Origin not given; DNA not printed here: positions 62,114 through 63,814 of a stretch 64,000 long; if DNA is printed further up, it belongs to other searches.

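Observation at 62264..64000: Tandem, translationally coupled radical SAM genes at the window edge: the locus continues with more radical chemistry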

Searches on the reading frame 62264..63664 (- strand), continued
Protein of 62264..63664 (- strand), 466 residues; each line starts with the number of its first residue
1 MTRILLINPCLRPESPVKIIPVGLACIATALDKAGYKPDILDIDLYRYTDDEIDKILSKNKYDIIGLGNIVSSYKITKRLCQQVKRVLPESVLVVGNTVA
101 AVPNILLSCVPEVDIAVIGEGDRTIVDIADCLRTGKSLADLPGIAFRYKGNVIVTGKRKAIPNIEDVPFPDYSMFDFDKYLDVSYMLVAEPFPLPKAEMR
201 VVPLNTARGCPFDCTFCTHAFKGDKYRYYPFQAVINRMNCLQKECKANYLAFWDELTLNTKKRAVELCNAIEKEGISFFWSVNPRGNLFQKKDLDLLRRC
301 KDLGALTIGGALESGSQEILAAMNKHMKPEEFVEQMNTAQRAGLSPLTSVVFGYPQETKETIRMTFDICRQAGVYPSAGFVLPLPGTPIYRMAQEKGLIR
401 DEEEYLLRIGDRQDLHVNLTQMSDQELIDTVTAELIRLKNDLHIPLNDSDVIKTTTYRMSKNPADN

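Call 22: list_cluster_members(proteins=[P0001, P0005, P0007, P0010, P0019, P0031, P0037])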
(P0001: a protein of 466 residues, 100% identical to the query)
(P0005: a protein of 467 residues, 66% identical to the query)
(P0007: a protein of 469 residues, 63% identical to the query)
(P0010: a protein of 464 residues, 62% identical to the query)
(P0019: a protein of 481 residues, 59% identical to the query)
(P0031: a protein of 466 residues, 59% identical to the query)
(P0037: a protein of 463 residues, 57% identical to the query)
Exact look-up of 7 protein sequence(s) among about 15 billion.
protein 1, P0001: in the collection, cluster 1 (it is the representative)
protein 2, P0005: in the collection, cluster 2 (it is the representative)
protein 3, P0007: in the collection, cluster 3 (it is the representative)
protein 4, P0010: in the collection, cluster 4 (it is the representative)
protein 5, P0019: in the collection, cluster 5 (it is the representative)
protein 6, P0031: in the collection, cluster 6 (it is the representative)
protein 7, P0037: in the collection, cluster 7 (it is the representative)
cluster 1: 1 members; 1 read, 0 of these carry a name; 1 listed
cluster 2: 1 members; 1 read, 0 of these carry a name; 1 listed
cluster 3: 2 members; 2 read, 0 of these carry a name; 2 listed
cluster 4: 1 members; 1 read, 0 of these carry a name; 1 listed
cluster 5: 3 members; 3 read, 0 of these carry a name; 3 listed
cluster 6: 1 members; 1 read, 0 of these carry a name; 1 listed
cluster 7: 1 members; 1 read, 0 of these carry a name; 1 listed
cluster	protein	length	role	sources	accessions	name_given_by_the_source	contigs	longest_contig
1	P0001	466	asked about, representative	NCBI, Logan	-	-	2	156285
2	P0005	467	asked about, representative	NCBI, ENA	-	-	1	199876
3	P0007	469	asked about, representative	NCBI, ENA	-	-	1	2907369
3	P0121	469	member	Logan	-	-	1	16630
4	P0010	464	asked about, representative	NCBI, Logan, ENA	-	-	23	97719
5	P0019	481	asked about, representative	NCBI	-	-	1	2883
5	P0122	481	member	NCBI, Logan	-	-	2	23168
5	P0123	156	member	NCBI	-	-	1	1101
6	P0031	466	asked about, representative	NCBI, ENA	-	-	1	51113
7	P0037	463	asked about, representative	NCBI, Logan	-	-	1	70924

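Call 26: find_homologous_proteins(query=L001:360-1724:+)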
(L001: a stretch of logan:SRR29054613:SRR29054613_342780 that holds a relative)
Query L001:360-1724:+ (455 aa): 94 proteins with E <= 0.001 among 7214 candidates.
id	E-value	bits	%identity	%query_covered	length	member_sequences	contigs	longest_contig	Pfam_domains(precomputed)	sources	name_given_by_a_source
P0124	3.1e-292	988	91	100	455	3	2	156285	PF04055.28,PF02310.25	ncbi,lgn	-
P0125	7.3e-197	673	63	98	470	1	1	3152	PF04055.28,PF02310.25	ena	-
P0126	5.5e-189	647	59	98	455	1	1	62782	PF04055.28,PF02310.25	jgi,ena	-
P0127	1.4e-180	619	59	99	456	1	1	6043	PF04055.28,PF02310.25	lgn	-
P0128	4.8e-180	618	59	98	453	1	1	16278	PF04055.28,PF02310.25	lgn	-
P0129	1.6e-178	613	56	99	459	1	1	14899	PF04055.28,PF02310.25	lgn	-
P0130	9.2e-177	607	58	98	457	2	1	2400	PF04055.28,PF02310.25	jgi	-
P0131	1.6e-176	606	56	98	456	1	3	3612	PF04055.28,PF02310.25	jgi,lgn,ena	-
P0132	1.1e-174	600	57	98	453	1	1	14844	PF04055.28,PF02310.25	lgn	-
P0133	2.0e-174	599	58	98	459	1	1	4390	PF04055.28,PF02310.25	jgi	jgi:radical SAM superfamily enzyme YgiQ (UPF0313 family)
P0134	7.7e-173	594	57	98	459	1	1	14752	PF04055.28,PF02310.25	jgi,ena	-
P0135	1.1e-158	547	53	98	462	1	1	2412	PF04055.28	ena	-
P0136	6.9e-158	545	52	98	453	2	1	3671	PF04055.28,PF02310.25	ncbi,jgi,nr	ncbi:MAG: radical SAM protein [Deltaproteobacteria bacterium]|nr:radical SAM protein [Deltaproteobac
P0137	5.8e-157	542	51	98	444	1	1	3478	PF04055.28,PF02310.25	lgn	-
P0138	4.2e-154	532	50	98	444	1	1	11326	PF04055.28,PF02310.25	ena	-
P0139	1.0e-147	511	48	98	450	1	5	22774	PF04055.28,PF02310.25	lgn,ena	-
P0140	2.4e-147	510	58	84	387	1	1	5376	PF04055.28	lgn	-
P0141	2.5e-142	493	48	98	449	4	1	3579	PF04055.28,PF02310.25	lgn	-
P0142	2.3e-137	477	45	99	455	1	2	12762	PF04055.28,PF02310.25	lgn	-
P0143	2.1e-132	461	45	98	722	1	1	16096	PF04055.28,PF02310.25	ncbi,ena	-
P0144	9.6e-120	419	42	99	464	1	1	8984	PF04055.28,PF02310.25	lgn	-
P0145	3.7e-108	381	39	99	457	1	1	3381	PF04055.28,PF02310.25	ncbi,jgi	jgi:radical SAM superfamily enzyme YgiQ (UPF0313 family)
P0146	3.9e-103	364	40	95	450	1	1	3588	PF04055.28,PF02310.25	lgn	-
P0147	4.5e-103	364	39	96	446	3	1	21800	PF04055.28,PF02310.25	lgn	-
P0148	4.2e-71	258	32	95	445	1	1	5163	PF04055.28,PF02310.25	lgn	-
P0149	1.7e-69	253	31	95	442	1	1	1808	PF04055.28,PF02310.25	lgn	-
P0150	7.2e-62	228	31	95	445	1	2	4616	PF04055.28,PF02310.25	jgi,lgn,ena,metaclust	metaclust:\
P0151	2.7e-58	216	31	90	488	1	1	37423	PF04055.28,PF02310.25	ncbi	-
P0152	2.7e-42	163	27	84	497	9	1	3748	PF04055.28,PF02310.25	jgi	-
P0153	1.8e-40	157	27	88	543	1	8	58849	PF04055.28,PF22674.3,PF02310.25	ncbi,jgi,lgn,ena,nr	ncbi:MAG TPA: radical SAM protein [bacterium]|nr:radical SAM protein [bacterium] HOL47271.1 radical 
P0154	4.6e-34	136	28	95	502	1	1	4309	PF04055.28,PF02310.25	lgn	-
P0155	2.0e-24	105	27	71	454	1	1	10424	PF04055.28,PF02310.25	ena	-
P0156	1.9e-21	95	24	92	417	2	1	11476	PF04055.28,PF02310.25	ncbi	-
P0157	4.8e-20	90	27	80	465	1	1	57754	PF04055.28,PF02310.25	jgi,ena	-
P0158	6.3e-20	90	23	81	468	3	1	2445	PF04055.28,PF02310.25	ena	-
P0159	8.3e-20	89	25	83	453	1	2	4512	PF04055.28,PF02310.25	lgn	-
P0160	3.5e-19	87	25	81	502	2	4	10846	PF04055.28,PF02310.25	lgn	-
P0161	6.8e-19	86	23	78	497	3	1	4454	PF04055.28,PF02310.25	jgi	-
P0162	7.7e-19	86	24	86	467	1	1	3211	PF04055.28,PF02310.25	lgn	-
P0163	3.0e-18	84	23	93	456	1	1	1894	PF04055.28,PF02310.25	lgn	-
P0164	1.6e-17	82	25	84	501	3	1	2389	PF04055.28,PF02310.25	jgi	-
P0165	1.1e-16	79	24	82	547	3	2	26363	PF04055.28,PF00515.35,PF13432.13,PF07719.24,PF13174.13,PF02310.25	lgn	-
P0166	2.3e-16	78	23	79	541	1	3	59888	PF04055.28,PF00515.35,PF07719.24,PF13174.13,PF02310.25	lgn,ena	-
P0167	3.0e-16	78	23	81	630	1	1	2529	PF04055.28,PF02310.25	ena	-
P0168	3.6e-16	77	22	87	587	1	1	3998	PF04055.28,PF02310.25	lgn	-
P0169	6.6e-16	76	26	77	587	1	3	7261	PF04055.28,PF13282.12,PF02310.25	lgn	-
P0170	1.5e-15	75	24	79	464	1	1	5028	PF04055.28,PF02310.25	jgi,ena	-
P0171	2.2e-15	75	26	78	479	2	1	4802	PF04055.28,PF02310.25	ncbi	ncbi:MAG: radical SAM protein [Candidatus Aminicenantales bacterium]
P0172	2.4e-15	75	25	77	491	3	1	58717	PF04055.28,PF02310.25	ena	-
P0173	2.6e-15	74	22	92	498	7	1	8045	PF04055.28,PF02310.25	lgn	-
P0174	1.3e-14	72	24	80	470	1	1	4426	PF04055.28,PF02310.25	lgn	-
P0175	1.4e-14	72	25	80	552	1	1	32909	PF04055.28,PF02310.25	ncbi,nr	ncbi:MAG: B12-binding domain-containing radical SAM protein [Planctomycetes bacterium]|nr:B12-bindin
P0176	8.7e-14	69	25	87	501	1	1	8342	PF04055.28,PF02310.25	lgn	-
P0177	1.5e-13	69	24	75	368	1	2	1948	PF04055.28,PF02310.25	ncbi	-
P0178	2.3e-13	68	25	71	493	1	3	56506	PF04055.28,PF02310.25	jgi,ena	-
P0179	3.4e-13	67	25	67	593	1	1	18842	PF04055.28,PF02310.25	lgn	-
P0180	1.2e-12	66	26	43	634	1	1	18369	PF04055.28,PF02310.25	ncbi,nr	ncbi:MAG: B12-binding domain-containing radical SAM protein [Candidatus Schekmanbacteria bacterium]|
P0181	1.7e-12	65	25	78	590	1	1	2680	PF04055.28,PF02310.25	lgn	-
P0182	2.1e-12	65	25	72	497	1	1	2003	PF04055.28,PF02310.25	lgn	-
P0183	2.3e-12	65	23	83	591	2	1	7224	PF04055.28,PF02310.25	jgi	jgi:radical SAM superfamily enzyme YgiQ (UPF0313 family)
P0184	5.9e-12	63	22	90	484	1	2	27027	PF04055.28,PF02310.25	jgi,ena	jgi:anaerobic magnesium-protoporphyrin IX monomethyl ester cyclase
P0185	4.0e-11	61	23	81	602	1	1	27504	PF04055.28,PF22674.3,PF02310.25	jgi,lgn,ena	-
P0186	8.9e-11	59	21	84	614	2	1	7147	PF04055.28,PF02310.25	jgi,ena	-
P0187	9.7e-10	56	25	70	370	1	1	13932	PF04055.28,PF02310.25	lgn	-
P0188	4.0e-9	54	24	70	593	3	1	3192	PF04055.28,PF02310.25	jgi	-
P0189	5.4e-9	54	22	80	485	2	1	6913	PF04055.28,PF02310.25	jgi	jgi:anaerobic magnesium-protoporphyrin IX monomethyl ester cyclase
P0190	6.7e-9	53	25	72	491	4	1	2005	PF04055.28,PF02310.25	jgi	-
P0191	1.4e-8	52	24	68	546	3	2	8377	PF04055.28,PF02310.25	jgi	-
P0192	2.1e-8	52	24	46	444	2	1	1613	PF04055.28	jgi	jgi:hypothetical protein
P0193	2.2e-8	52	23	68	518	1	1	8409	PF04055.28,PF02310.25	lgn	-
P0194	3.0e-8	51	22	82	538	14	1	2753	PF04055.28,PF02310.25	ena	-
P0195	1.4e-7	49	21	70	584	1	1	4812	PF04055.28,PF02310.25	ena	-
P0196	1.6e-7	49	21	73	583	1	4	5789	PF04055.28,PF02310.25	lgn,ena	-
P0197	2.5e-7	48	25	74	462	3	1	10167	PF04055.28,PF02310.25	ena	-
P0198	3.6e-7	48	24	72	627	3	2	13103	PF04055.28,PF02310.25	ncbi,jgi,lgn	jgi:magnesium-protoporphyrin IX monomethyl ester (oxidative) cyclase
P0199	4.0e-7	47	25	85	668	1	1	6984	PF13847.13,PF13489.13,PF13649.13,PF04055.28,PF08241.19,PF08242.19,PF02310.25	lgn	-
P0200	6.6e-7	47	23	69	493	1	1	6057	PF04055.28,PF02310.25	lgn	-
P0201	9.2e-7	46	26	39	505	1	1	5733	PF04055.28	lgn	-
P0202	2.3e-6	45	27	39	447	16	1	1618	PF04055.28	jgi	-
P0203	2.5e-6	45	21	98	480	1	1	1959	PF04055.28,PF02310.25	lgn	-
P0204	1.7e-5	42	26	70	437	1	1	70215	PF04055.28,PF02310.25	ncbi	-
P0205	1.8e-5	42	25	79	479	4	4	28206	PF04055.28,PF02310.25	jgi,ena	-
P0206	2.5e-5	42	24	71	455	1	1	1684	PF04055.28,PF02310.25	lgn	-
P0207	2.7e-5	41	25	75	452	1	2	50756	PF04055.28,PF19864.6,PF02310.25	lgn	-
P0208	2.9e-5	41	22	86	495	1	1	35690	PF04055.28,PF02310.25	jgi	jgi:anaerobic magnesium-protoporphyrin IX monomethyl ester cyclase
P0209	1.3e-4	39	21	65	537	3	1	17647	PF04055.28,PF02310.25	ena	-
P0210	1.4e-4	39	24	73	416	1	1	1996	PF04055.28,PF02310.25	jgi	-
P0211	1.9e-4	39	23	85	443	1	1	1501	PF04055.28,PF02310.25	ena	-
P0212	3.6e-4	38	24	61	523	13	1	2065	PF04055.28,PF02310.25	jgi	jgi:radical SAM superfamily enzyme YgiQ (UPF0313 family)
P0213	3.7e-4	38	24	69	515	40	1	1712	PF04055.28,PF02310.25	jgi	jgi:radical SAM superfamily enzyme YgiQ (UPF0313 family)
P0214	3.9e-4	38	23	83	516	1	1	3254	PF04055.28,PF02310.25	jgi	-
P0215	5.1e-4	37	27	42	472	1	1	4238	PF04055.28,PF13282.12,PF02310.25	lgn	-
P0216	6.4e-4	37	24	72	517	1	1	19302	PF04055.28,PF02310.25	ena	-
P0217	7.7e-4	37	24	73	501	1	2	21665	PF04055.28,PF02310.25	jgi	jgi:radical SAM superfamily enzyme YgiQ (UPF0313 family)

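Call 28: find_encoding_contigs(protein=P0129, flank=10000, max_places=3)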
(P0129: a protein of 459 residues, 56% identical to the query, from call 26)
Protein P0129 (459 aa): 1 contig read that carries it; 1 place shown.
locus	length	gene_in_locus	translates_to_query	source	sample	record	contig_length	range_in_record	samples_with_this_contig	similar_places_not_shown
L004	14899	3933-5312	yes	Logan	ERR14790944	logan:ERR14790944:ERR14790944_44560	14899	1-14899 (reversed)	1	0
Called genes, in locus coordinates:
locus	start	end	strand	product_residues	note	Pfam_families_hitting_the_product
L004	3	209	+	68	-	?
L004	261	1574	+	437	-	PF00202:Aminotran_3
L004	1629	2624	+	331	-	PF01408:GFO_IDH_MocA, PF22685:Gal80p_C-like (weak), PF02894:GFO_IDH_MocA_C, PF22725:GFO_IDH_MocA_C3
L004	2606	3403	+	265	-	PF02348:CTP_transf_3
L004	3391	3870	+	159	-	PF13302:Acetyltransf_3, PF13420:Acetyltransf_4 (weak), PF00583:Acetyltransf_1 (weak)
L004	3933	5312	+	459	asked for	PF02310:B12-binding, PF04055:Radical_SAM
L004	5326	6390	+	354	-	PF03102:NeuB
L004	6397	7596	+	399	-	PF02655:ATP-grasp_3 (weak), PF02786:CPSase_L_D2 (weak), PF07478:Dala_Dala_lig_C, PF13535:ATP-grasp_4, PF18603:LAL_C2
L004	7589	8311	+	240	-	PF03737:RraA-like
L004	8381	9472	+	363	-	PF04055:Radical_SAM, PF13186:SPASM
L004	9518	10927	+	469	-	PF02310:B12-binding, PF04055:Radical_SAM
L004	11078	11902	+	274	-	PF04909:Amidohydro_2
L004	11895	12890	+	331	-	PF04101:Glyco_tran_28_C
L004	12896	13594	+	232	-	PF02585:PIG-L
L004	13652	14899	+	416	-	?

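Call 29: find_encoding_contigs(protein=P0126, flank=10000, max_places=3)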
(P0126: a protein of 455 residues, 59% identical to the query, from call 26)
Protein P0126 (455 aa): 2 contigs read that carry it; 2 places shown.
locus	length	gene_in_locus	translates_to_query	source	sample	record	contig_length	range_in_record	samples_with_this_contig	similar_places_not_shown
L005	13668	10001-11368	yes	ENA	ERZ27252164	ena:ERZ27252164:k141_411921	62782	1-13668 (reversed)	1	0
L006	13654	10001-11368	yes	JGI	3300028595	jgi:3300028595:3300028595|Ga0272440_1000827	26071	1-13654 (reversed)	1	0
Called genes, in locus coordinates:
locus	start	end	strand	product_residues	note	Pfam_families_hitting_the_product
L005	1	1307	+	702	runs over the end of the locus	PF02348:CTP_transf_3, PF00202:Aminotran_3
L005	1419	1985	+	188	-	PF13302:Acetyltransf_3, PF13420:Acetyltransf_4, PF00583:Acetyltransf_1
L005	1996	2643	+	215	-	PF00535:Glycos_transf_2, PF10111:Glyco_tranf_2_2 (weak), PF13641:Glyco_tranf_2_3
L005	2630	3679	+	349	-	PF03102:NeuB, PF08666:SAF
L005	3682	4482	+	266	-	PF00106:adh_short, PF13561:adh_short_C2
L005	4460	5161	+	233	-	PF05711:TylF, PF13578:Methyltransf_24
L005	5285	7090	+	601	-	PF02543:Carbam_trans_N, PF16861:Carbam_trans_C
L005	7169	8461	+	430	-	PF16254:DUF4910, PF09940:DUF2172, PF16221:HTH_47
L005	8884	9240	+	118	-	PF09940:DUF2172, PF16254:DUF4910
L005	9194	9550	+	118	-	PF16254:DUF4910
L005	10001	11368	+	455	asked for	PF02310:B12-binding, PF04055:Radical_SAM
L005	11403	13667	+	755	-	?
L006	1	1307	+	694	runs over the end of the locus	PF02348:CTP_transf_3, PF00202:Aminotran_3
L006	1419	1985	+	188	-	PF13302:Acetyltransf_3, PF13420:Acetyltransf_4, PF00583:Acetyltransf_1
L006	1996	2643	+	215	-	PF00535:Glycos_transf_2, PF10111:Glyco_tranf_2_2 (weak), PF13641:Glyco_tranf_2_3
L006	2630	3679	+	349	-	PF03102:NeuB, PF08666:SAF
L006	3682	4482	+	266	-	PF00106:adh_short, PF13561:adh_short_C2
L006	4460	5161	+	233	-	PF05711:TylF, PF13578:Methyltransf_24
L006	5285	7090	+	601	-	PF02543:Carbam_trans_N, PF16861:Carbam_trans_C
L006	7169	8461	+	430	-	PF16254:DUF4910, PF09940:DUF2172, PF16221:HTH_47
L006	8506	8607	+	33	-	-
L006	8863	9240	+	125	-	PF09940:DUF2172, PF16254:DUF4910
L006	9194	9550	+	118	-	PF16254:DUF4910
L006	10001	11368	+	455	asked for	PF02310:B12-binding, PF04055:Radical_SAM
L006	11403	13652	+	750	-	?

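Call 38: find_related_loci(query=A1, collection=genome_contigs, flank=10000)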
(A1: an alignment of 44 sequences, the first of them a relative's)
Query A1 (466 aa) in genome_contigs; peptide patterns used: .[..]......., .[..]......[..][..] (x = any residue, [..] = any of these).
187 stretches matched a pattern; 111 encode a relative of the query (tblastn E <= 1e-3); the best 80 are kept; 80 distinct loci.
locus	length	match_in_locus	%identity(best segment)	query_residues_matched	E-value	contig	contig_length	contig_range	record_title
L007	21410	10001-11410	65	3-466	0e+0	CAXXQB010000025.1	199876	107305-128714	MAG: uncultured Methanoregula sp. isolate 16354076-71c5-4ad2-a3f6-d0882f86870f genome assembly, contig: contig_25, whole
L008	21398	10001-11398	63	3-462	0e+0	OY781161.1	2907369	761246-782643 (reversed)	MAG: uncultured Methanoregula sp. isolate bdb6c56a-0f97-41a9-9319-40fe56c94967 genome assembly, chromosome: 1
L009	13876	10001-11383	62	4-462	0e+0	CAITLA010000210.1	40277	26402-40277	MAG: uncultured Syntrophaceae bacterium isolate AM-sed-core3-D1_bin-194 genome assembly, contig: bin-194:210/313, whole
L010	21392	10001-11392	61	3-466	0e+0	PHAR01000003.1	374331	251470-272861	MAG: Deltaproteobacteria bacterium HGW-Deltaproteobacteria-8 08E140C01_z5_2013_Ig3399_v2_scaffold_130, whole genome shot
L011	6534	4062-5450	59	3-464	0e+0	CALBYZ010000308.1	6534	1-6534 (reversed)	MAG TPA_asm: uncultured Desulfovibrio sp. isolate SRR3330157_bin.29_CONCOCT_v1.1_MAG genome assembly, contig: ERZ724089.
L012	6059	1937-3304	44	3-458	2e-136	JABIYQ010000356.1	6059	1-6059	MAG: Desulfobacula sp. isolate SI073_bin145 k141_1058005, whole genome shotgun sequence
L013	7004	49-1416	43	3-458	2e-133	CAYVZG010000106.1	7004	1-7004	MAG TPA_asm: uncultured Desulfobacula sp. isolate binchicken_co141_614 genome assembly, contig: NODE_38241_length_7004_c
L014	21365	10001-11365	46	3-462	2e-129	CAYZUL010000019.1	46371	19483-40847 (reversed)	MAG TPA_asm: uncultured Nitrospirota bacterium isolate SRP090828_co2_53 genome assembly, contig: NODE_281_length_46371_c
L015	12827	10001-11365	44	4-457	2e-126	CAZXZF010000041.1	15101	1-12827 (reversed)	MAG TPA_asm: uncultured Desulfocurvus sp. isolate binchicken_co266_86 genome assembly, contig: NODE_6664_length_15101_co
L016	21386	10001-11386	45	4-461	4e-125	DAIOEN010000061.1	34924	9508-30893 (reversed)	MAG TPA_asm: Vulcanimicrobiota bacterium isolate CTOTU7676 NODE_2148_length_34924_cov_23.177866, whole genome shotgun se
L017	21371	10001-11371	43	1-458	4e-125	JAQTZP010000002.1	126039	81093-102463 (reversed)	MAG: Candidatus Paceibacterota bacterium isolate STC_63 NODE_327_length_126039_cov_5.320923_Sandtown_C, whole genome sho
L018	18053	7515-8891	44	1-458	5e-125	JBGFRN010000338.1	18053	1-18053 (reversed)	MAG: Bacillota bacterium isolate BA1A45.2019.Bin.119 NODE_3452_length_18053_cov_1.556993, whole genome shotgun sequence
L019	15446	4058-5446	45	1-463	3e-123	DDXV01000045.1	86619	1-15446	MAG TPA_asm: Syntrophaceae bacterium UBA2251 UBA2251_contig_5479, whole genome shotgun sequence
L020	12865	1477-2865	42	3-465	2e-121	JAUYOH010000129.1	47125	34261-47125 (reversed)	MAG: Candidatus Omnitrophota bacterium isolate C4_maxbin.042 C4_k141_232073, whole genome shotgun sequence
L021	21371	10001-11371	42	4-460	2e-119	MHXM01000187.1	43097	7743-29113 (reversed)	MAG: Desulfuromonadaceae bacterium GWC2_58_13 gwc2_scaffold_894, whole genome shotgun sequence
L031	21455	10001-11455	36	3-457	2e-96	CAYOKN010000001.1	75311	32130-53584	MAG TPA_asm: uncultured Rhodospirillaceae bacterium isolate SRP290908_co2_141 genome assembly, contig: NODE_363_length_7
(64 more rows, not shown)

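Call 42: search_solved_structures(query=P0001, max_evalue=0.001)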
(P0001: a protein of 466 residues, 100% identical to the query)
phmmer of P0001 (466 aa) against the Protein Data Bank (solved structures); distinct sequences matched with E-value up to 0.001: 4.
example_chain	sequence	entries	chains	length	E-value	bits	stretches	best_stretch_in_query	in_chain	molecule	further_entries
6fd2_B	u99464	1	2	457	2.3e-16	62.8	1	195-402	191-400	Putative apramycin biosynthetic oxidoreductase 4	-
9ccb_A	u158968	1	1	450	1.2e-11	47.2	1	202-412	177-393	Radical SAM core domain-containing protein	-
7kdx_A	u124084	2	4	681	0.00012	24.2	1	63-219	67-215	Methyltransferase TokK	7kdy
6wte_A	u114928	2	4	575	0.00031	22.8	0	4-241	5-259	B12-binding domain-containing protein | Tryptophan-C2-methyltransferase containing B12-binding domain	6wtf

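Call 43: search_solved_structures(query=P0124, max_evalue=0.001)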
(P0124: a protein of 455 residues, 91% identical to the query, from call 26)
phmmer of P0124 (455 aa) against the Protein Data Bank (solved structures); distinct sequences matched with E-value up to 0.001: 3.
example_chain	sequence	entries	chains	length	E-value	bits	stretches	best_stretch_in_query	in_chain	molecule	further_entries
6fd2_B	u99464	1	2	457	9.4e-08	34.7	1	189-390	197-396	Putative apramycin biosynthetic oxidoreductase 4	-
9ccb_A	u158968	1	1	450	1.4e-05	27.6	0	295-381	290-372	Radical SAM core domain-containing protein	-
7kdx_A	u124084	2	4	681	5.7e-05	25.6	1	192-258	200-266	Methyltransferase TokK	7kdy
